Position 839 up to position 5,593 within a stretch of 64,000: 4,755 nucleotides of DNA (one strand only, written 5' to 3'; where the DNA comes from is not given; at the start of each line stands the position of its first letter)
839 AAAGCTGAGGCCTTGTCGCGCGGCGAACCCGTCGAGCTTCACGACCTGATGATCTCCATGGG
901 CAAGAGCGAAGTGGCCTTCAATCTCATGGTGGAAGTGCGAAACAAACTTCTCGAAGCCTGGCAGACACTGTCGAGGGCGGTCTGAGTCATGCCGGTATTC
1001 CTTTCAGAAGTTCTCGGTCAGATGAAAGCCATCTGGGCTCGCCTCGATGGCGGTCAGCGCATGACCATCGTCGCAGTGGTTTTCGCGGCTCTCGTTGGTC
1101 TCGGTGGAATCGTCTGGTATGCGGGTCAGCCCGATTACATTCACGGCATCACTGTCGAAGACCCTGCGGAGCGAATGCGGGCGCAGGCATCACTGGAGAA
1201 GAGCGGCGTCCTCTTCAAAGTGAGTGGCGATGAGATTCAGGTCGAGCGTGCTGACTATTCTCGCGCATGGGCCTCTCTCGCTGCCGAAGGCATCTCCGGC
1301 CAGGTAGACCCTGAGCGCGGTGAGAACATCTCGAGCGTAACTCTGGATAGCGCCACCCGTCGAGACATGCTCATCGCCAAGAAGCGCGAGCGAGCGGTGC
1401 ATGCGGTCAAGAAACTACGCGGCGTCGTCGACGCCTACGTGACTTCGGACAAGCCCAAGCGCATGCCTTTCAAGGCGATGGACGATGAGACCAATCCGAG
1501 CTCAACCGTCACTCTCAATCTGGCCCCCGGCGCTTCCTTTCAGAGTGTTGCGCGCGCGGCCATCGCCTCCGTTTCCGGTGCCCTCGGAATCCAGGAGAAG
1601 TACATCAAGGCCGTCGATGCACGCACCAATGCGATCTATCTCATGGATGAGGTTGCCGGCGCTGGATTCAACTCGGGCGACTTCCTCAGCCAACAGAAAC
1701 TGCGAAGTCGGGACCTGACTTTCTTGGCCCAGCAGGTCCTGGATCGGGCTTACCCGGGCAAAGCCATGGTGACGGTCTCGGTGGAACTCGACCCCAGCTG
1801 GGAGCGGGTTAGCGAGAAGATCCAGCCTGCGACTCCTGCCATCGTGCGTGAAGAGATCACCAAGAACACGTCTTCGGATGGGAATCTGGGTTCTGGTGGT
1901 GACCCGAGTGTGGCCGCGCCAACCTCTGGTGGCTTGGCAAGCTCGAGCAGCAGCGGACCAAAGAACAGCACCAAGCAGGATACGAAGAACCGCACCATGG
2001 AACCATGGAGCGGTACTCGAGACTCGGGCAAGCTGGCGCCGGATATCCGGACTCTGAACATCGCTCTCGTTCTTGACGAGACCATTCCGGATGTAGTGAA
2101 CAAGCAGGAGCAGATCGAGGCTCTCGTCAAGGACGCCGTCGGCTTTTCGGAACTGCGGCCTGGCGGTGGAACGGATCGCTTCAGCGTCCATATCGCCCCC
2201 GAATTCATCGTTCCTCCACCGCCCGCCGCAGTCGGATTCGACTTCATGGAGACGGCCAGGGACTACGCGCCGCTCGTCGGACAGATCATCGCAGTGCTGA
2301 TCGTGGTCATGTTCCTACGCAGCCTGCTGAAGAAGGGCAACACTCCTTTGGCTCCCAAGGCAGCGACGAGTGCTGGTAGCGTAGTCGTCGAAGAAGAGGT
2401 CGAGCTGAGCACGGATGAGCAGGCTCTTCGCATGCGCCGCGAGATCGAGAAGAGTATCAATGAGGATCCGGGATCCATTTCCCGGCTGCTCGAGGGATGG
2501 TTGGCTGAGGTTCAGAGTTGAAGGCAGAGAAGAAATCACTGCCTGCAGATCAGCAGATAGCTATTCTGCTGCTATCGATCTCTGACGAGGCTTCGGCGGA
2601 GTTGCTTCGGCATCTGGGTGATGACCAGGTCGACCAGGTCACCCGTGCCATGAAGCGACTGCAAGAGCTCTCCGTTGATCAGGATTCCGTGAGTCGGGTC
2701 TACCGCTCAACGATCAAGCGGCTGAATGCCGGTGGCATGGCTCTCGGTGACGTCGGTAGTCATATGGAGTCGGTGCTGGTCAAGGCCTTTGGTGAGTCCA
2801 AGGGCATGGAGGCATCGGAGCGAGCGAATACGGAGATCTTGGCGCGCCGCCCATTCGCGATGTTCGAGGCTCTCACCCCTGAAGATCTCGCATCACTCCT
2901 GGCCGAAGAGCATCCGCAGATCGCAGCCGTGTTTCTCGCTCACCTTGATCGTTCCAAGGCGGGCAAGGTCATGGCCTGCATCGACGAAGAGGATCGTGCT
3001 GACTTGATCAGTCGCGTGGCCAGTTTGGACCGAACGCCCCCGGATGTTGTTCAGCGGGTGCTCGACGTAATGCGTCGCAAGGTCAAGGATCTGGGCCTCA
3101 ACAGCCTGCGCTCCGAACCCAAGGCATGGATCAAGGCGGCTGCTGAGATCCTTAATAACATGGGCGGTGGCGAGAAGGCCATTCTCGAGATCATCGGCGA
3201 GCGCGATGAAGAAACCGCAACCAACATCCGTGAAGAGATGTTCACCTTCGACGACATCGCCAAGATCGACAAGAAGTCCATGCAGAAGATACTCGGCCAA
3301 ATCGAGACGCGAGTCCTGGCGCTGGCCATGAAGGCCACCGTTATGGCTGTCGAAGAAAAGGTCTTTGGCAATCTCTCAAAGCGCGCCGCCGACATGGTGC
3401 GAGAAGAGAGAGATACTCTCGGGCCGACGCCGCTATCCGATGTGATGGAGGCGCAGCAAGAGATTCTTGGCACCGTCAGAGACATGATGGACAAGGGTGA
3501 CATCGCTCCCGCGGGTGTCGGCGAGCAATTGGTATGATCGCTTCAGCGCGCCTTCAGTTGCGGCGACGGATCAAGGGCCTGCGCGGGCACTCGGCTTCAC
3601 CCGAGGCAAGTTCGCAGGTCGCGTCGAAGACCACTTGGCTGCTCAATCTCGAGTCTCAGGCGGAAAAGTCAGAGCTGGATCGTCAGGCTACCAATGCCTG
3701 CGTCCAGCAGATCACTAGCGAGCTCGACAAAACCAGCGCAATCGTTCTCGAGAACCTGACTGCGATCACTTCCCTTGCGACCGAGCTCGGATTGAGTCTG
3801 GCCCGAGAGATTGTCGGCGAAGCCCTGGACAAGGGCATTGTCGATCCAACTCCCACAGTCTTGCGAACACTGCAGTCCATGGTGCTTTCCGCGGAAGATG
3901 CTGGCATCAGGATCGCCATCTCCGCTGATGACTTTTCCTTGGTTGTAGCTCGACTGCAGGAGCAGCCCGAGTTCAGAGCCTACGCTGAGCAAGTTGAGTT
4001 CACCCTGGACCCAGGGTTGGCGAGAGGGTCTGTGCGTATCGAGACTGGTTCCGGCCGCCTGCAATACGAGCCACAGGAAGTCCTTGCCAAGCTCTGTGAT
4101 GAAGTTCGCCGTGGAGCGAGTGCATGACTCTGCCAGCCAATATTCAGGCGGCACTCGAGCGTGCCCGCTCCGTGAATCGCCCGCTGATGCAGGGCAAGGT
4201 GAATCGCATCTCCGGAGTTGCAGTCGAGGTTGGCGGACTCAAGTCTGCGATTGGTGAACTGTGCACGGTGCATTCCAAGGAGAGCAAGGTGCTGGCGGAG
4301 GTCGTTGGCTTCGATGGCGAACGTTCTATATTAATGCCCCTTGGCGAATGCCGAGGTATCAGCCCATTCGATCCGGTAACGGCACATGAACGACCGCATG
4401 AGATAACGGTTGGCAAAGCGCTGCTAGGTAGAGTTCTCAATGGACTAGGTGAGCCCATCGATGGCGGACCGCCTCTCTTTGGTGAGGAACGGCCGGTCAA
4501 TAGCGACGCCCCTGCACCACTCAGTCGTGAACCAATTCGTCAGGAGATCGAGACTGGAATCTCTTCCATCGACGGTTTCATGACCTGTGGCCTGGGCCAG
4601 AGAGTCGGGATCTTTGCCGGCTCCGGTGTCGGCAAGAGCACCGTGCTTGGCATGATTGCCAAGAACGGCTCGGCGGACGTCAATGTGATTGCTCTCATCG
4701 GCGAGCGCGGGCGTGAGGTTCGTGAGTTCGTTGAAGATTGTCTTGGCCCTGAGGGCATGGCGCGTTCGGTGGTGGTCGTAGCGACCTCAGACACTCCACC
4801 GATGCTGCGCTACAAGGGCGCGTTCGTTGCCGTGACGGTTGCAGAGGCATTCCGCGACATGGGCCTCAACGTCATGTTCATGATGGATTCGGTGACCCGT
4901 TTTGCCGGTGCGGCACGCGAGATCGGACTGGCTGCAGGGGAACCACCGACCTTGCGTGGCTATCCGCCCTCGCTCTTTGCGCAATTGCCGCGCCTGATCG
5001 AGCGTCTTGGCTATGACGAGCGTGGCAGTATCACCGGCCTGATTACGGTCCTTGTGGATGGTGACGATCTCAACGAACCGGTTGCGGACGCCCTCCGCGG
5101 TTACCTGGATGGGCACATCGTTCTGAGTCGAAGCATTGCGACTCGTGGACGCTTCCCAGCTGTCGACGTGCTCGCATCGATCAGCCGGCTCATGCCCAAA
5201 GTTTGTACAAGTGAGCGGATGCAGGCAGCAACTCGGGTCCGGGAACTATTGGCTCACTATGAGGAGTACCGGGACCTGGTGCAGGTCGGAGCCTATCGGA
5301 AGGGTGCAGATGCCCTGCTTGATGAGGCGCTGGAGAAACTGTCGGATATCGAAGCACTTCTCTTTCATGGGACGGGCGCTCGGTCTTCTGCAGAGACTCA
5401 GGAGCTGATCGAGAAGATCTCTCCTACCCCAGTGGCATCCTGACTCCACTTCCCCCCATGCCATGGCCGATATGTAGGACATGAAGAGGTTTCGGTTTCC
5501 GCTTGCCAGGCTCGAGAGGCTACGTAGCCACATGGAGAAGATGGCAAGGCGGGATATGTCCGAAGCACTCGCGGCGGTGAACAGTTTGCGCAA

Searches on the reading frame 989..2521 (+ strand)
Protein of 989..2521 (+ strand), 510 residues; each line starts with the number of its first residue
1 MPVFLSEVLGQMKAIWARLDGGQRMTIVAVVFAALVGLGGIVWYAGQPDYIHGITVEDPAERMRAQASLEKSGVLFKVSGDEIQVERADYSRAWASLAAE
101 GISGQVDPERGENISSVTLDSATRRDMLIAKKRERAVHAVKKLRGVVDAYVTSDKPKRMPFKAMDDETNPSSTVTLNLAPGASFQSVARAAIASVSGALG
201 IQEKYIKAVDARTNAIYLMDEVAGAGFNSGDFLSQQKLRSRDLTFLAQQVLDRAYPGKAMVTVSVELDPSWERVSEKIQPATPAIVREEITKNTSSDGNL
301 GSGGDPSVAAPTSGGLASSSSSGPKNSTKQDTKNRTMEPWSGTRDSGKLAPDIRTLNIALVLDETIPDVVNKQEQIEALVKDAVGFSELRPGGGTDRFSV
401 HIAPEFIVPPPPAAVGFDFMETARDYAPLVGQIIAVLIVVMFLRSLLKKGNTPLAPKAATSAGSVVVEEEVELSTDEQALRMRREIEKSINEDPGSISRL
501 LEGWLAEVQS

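Call 51: search_protein_families(library=pfam, proteins=[window:989-2521:+], max_evalue=0.00001)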
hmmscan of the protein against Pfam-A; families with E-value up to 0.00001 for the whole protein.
window:989-2521:+ (510 aa): 2 families
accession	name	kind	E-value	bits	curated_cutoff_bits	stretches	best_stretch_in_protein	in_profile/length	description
PF01514.23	YscJ_FliF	-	6e-11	43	24.4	1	47-214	3-175/179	Secretory protein of YscJ/FliF family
PF08345.17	YscJ_FliF_C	-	6.1e-11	43.4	23.8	1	256-390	7-136/147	Flagellar M-ring protein C-terminal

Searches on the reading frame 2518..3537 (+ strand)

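Call 51: search_protein_families(library=pfam, proteins=[window:2518-3537:+], max_evalue=0.00001)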
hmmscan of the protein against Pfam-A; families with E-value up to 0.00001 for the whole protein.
window:2518-3537:+ (339 aa): 4 families
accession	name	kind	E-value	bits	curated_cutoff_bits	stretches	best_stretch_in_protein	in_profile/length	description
PF01706.21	FliG_C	-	7.8e-35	119.9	23.3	1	226-329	3-106/108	FliG C-terminal domain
PF14841.11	FliG_M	-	3.8e-26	91.5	25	1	121-193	1-73/76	FliG middle domain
PF14842.11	FliG_N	-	1e-21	77.9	25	1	8-104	2-96/104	FliG N-terminal domain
PF03448.22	MgtE_N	-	1.8e-07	32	25.9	0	114-188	20-88/102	MgtE intracellular N domain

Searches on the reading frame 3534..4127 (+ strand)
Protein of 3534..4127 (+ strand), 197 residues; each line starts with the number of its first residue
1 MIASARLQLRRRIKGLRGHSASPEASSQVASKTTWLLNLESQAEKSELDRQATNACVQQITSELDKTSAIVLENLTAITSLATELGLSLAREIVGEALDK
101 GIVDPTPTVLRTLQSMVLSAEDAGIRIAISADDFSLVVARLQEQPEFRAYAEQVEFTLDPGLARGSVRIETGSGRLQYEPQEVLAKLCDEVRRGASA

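Call 51: search_protein_families(library=pfam, proteins=[window:3534-4127:+], max_evalue=0.00001)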
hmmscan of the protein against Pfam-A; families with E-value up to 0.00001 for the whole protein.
window:3534-4127:+ (197 aa): 1 family
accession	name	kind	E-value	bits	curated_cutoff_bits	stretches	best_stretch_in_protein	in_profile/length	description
PF02108.21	FliH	-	5.2e-06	26.8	24.1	1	58-179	8-120/128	Flagellar assembly protein FliH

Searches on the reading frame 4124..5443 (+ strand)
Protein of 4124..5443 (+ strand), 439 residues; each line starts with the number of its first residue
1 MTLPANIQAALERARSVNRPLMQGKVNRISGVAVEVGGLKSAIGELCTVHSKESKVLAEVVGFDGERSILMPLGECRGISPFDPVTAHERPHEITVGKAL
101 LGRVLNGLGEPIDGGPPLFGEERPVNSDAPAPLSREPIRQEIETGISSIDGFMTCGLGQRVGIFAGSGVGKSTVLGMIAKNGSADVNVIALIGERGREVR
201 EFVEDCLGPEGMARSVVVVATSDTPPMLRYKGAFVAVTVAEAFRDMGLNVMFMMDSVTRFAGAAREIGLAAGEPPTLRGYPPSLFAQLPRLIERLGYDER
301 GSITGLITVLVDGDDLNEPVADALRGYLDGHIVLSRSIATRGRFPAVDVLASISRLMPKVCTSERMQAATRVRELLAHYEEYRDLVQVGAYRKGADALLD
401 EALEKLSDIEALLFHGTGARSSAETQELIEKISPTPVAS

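Call 51: search_protein_families(library=pfam, proteins=[window:4124-5443:+], max_evalue=0.00001)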
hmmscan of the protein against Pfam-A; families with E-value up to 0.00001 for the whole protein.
window:4124-5443:+ (439 aa): 3 families
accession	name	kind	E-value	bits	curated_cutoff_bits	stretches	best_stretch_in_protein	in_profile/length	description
PF00006.31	ATP-synt_ab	-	5.9e-84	281.4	29.5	1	145-354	1-213/213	ATP synthase alpha/beta family, nucleotide-binding domain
PF18269.6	T3SS_ATPase_C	-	7.1e-17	61.5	22.7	1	362-424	2-64/72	T3SS EscN ATPase C-terminal domain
PF02874.29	ATP-synt_ab_N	-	1.5e-07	32.3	20.9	1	27-86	2-66/69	ATP synthase alpha/beta family, beta-barrel domain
